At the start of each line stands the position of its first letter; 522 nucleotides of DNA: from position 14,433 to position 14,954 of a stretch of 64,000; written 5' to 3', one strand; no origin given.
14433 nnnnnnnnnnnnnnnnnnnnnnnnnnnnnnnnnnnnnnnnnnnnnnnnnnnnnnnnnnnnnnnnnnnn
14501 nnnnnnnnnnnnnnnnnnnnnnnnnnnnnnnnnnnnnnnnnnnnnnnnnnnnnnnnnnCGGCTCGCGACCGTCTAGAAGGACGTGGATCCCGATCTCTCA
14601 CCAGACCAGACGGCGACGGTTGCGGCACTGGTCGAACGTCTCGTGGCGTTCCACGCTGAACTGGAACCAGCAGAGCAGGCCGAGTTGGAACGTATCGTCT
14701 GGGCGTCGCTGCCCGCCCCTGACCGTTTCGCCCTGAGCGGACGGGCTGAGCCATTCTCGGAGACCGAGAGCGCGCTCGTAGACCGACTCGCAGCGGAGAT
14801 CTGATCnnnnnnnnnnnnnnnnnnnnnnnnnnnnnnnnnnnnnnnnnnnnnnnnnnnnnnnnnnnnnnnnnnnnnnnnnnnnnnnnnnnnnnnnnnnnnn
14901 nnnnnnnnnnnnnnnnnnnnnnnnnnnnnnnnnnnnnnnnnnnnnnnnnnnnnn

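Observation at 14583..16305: Radical SAM/SPASM maturase bracketed by two paralogous small helical ORFs: candidate unclassified RiPP operon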

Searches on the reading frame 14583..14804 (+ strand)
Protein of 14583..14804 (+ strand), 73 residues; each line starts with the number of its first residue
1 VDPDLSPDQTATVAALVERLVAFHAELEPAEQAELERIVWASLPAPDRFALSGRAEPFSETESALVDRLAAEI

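Call 3: search_protein_families(library=ncbifam, proteins=[window:14583-14804:+], max_evalue=1)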
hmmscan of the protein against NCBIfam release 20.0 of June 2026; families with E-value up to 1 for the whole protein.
window:14583-14804:+ (73 aa): 0 families

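Call 4: search_protein_families(library=pfam, proteins=[window:14583-14804:+], max_evalue=1)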
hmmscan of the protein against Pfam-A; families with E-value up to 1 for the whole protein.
window:14583-14804:+ (73 aa): 0 families

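Call 17: find_homologous_proteins(query=window:14583-14801:+, max_evalue=0.01)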
Query window:14583-14801:+ (73 aa): 2 proteins with E <= 0.01 among 8 candidates.
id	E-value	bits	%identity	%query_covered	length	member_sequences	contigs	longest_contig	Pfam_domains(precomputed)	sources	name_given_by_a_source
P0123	1.9e-37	144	100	100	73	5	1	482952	-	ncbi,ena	ncbi:MAG: hypothetical protein R2770_19430 [Acidimicrobiales bacterium]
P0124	1.5e-32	128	89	100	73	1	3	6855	-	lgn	-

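Call 28: find_encoding_contigs(protein=P0123, flank=10000, max_places=2)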
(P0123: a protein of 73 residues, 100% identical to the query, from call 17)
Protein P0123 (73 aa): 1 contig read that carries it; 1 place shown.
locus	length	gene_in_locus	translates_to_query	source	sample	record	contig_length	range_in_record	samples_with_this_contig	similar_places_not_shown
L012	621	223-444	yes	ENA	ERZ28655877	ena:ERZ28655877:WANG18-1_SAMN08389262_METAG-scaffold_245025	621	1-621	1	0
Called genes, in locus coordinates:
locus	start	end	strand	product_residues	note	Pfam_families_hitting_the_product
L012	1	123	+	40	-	?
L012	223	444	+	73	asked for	-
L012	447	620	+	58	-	?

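Call 57: search_protein_families(library=ncbifam, alignment_id=A4, max_evalue=0.01)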
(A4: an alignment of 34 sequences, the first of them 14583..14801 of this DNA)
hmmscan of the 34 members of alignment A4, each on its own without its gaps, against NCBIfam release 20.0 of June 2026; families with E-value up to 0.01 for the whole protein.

A. member 1, window:14583-14801:+ (73 aa): 0 families

B. families by the number of members that match (of 34 scanned): 0 families

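Call 58: search_protein_families(library=pfam, alignment_id=A4, max_evalue=0.01)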
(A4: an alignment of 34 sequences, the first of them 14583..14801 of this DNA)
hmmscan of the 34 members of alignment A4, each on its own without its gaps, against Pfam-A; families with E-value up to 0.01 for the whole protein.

A. member 1, window:14583-14801:+ (73 aa): 0 families

B. families by the number of members that match (of 34 scanned): 2 families
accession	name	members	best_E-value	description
PF14747.11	DUF4473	1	0.0021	Domain of unknown function (DUF4473)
PF04691.17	ApoC-I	1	0.0035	Apolipoprotein C-I (ApoC-1)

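Call 60: search_solved_structures(query=A4, max_evalue=1)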
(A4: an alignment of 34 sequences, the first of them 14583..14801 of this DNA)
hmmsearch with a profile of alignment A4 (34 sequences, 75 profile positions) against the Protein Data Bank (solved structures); distinct sequences matched with E-value up to 1: 3.
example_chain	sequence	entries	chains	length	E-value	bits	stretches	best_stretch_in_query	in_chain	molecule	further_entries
2yqz_A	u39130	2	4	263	0.2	14.8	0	6-41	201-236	Hypothetical protein TTHA0223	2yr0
8zdj_a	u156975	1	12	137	0.6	13.3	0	36-72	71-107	Adaptor Protein (gp9)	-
8zdl_a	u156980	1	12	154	0.77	12.9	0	36-72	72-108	Adaptor Protein (gp9)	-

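Call 99: search_protein_families(library=ncbifam, proteins=[window:14583-14801:+], max_evalue=10)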
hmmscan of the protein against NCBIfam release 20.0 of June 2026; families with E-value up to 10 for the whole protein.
window:14583-14801:+ (73 aa): 0 families

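Call 103: list_cluster_members(proteins=[window:14583-14801:+, window:14807-16015:+, window:16015-16302:+, P0008])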
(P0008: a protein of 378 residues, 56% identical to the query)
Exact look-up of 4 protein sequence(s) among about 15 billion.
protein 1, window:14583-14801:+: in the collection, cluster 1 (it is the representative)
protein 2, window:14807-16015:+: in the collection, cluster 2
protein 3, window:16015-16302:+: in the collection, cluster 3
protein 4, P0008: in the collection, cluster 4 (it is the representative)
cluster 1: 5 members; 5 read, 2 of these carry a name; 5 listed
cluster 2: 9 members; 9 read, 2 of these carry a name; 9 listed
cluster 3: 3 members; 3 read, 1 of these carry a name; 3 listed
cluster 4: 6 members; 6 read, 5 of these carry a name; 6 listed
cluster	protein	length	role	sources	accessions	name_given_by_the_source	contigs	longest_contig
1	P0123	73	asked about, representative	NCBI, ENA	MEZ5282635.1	MAG: hypothetical protein R2770_19430 [Acidimicrobiales bacterium]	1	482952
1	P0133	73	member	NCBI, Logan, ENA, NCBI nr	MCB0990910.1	MAG: hypothetical protein KDB16_08025 [Acidimicrobiales bacterium] | hypothetical protein [Acidimicrobiales bacterium]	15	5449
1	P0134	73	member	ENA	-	-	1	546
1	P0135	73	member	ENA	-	-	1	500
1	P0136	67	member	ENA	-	-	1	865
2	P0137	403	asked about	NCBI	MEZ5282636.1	MAG: radical SAM protein [Acidimicrobiales bacterium]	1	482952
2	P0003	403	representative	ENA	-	-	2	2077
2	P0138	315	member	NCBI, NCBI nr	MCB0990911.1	MAG: radical SAM protein, partial [Acidimicrobiales bacterium] | radical SAM protein [Acidimicrobiales bacterium]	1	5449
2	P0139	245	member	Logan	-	-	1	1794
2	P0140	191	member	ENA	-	-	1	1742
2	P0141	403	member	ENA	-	-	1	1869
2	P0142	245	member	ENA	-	-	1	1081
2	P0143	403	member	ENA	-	-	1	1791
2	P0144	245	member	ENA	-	-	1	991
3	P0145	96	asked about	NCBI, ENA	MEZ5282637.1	MAG: hypothetical protein R2770_19440 [Acidimicrobiales bacterium]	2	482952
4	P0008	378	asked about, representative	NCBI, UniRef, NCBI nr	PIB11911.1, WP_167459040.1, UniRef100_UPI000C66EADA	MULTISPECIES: radical SAM/SPASM domain-containing protein [Streptomyces] | radical SAM/SPASM domain-containing protein n=1 Tax=Streptomyces TaxID=1883 ... | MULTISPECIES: radical SAM protein [Streptomyces]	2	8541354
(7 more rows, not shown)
